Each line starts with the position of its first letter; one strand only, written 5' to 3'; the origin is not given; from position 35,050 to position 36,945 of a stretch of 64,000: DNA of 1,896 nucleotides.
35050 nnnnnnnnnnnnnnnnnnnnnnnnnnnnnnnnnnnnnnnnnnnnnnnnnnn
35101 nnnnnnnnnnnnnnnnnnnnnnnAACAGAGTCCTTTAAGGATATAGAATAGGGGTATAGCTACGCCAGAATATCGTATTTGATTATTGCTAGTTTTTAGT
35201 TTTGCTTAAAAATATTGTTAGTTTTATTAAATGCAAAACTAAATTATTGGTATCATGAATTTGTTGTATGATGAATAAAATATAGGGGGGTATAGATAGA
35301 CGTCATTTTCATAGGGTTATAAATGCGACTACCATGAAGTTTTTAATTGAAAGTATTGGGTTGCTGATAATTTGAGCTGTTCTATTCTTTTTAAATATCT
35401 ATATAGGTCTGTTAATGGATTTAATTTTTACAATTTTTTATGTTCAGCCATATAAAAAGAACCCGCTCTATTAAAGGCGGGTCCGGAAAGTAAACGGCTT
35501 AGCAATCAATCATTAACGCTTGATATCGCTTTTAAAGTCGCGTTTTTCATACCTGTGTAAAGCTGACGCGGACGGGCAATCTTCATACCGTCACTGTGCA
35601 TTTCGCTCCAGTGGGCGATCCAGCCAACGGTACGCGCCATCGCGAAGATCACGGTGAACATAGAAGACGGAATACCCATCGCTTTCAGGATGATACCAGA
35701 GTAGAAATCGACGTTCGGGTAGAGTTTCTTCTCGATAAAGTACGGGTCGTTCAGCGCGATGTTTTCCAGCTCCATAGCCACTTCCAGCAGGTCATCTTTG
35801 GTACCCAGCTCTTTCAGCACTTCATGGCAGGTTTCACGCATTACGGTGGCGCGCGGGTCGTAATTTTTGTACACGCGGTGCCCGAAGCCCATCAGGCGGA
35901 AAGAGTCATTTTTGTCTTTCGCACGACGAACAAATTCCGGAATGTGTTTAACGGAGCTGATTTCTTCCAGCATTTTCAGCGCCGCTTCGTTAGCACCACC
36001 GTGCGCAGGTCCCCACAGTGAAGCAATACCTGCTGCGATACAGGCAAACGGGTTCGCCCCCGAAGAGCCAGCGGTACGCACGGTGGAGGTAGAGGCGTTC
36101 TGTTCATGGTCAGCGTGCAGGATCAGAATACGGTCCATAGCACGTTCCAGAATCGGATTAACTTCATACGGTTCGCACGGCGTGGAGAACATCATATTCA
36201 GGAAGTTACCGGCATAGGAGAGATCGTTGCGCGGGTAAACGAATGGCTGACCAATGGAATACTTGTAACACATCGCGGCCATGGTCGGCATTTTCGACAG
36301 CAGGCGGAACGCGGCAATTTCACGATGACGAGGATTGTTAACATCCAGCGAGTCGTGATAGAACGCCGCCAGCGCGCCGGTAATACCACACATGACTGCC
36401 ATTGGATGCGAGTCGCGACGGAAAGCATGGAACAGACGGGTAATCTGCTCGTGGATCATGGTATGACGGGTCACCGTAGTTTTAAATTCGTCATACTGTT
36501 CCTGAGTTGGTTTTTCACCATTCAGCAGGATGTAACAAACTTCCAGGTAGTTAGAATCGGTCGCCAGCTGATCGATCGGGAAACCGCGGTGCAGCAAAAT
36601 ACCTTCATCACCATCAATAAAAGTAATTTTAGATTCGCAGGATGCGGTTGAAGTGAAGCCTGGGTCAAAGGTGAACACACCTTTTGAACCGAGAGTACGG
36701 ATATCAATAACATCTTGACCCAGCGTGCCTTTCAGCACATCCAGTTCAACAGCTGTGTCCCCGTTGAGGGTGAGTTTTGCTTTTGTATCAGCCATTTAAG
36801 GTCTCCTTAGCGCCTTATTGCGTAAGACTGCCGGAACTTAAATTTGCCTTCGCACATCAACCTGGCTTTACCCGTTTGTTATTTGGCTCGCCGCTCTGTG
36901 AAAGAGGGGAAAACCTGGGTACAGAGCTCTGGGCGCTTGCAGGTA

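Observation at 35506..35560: Single-base deletion shifts the last 12 codons of gltA (citrate synthase)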

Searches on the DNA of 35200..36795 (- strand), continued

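Call 72: search_dna_similar(query=window:35423-35551:-, collection=ecoli_genomes, mode=near, max_rows=40, rows=spread)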
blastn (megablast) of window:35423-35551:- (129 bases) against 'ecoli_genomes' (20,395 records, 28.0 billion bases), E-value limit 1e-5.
Records with a match: 4332; places in all: 4335; records where one place covers at least 80% of the query: 4329.
Genomes with a match: 4332 of 5426; with a place that covers at least 80% of the query: 4329. Places per genome that has any: lowest 1, median 1, highest 2. On chromosomes: 4334 places; on plasmids: 1.
Best place of each record, by identity: >=99% 727; 95-99% 1184; 80-90% 2421.
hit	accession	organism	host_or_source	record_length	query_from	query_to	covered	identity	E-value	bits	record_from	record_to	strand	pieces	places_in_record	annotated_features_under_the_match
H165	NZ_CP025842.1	Escherichia coli strain 720632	Homo sapiens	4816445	1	129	100%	99.2%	1e-58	233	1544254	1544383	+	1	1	gltA: citrate synthase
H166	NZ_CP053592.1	Escherichia coli strain NEBExpress_Iq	not applicable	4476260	1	129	100%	99.2%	1e-58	233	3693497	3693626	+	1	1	gltA: citrate synthase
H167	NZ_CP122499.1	Escherichia coli strain W409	chicken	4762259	1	129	100%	99.2%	1e-58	233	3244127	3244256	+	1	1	gltA: citrate synthase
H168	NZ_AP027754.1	Escherichia coli strain 2017.02.04CC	Homo sapiens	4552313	1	129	100%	99.2%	1e-58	233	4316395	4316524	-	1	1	gltA: citrate synthase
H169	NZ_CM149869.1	Escherichia coli strain HCP5S3_I4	Sus scrofa domesticus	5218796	1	129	100%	99.2%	1e-58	233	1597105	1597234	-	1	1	gltA: citrate synthase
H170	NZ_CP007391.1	Escherichia coli strain ST540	-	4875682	1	129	100%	99.2%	1e-58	233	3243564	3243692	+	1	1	gltA: citrate synthase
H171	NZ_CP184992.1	Escherichia coli strain CUPS SST 5/1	Slaughterhouse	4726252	1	129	100%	99.2%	1e-58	233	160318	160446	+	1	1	gltA: citrate synthase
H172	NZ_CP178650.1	Escherichia coli strain VTB96816v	Chicken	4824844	1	129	100%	98.5%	5e-57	228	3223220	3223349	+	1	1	gltA: citrate synthase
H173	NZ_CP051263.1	Escherichia coli CFT073 strain CFT073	missing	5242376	1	129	100%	98.5%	5e-57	228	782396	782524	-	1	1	gltA: citrate synthase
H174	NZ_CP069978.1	Escherichia coli strain FDAARGOS_1299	Homo sapiens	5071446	1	129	100%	98.5%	5e-57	228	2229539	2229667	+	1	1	gltA: citrate synthase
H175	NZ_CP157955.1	Escherichia coli strain B1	calf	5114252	1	129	100%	98.5%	5e-57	228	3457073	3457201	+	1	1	gltA: citrate synthase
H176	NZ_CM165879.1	Escherichia coli strain N64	Homo sapiens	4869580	1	129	100%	98.5%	5e-57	228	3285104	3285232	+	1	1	gltA: citrate synthase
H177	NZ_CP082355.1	Escherichia coli strain VCSW5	Soil/drain sediment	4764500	1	129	100%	97.7%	3e-55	222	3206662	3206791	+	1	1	gltA: citrate synthase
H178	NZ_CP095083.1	Escherichia coli strain EC6868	Homo sapiens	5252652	1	129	100%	96.9%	1e-53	217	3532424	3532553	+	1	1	gltA: citrate synthase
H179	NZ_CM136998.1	Escherichia coli strain UPEC69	Homo sapiens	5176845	1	129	100%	96.9%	1e-53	217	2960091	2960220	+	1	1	gltA: citrate synthase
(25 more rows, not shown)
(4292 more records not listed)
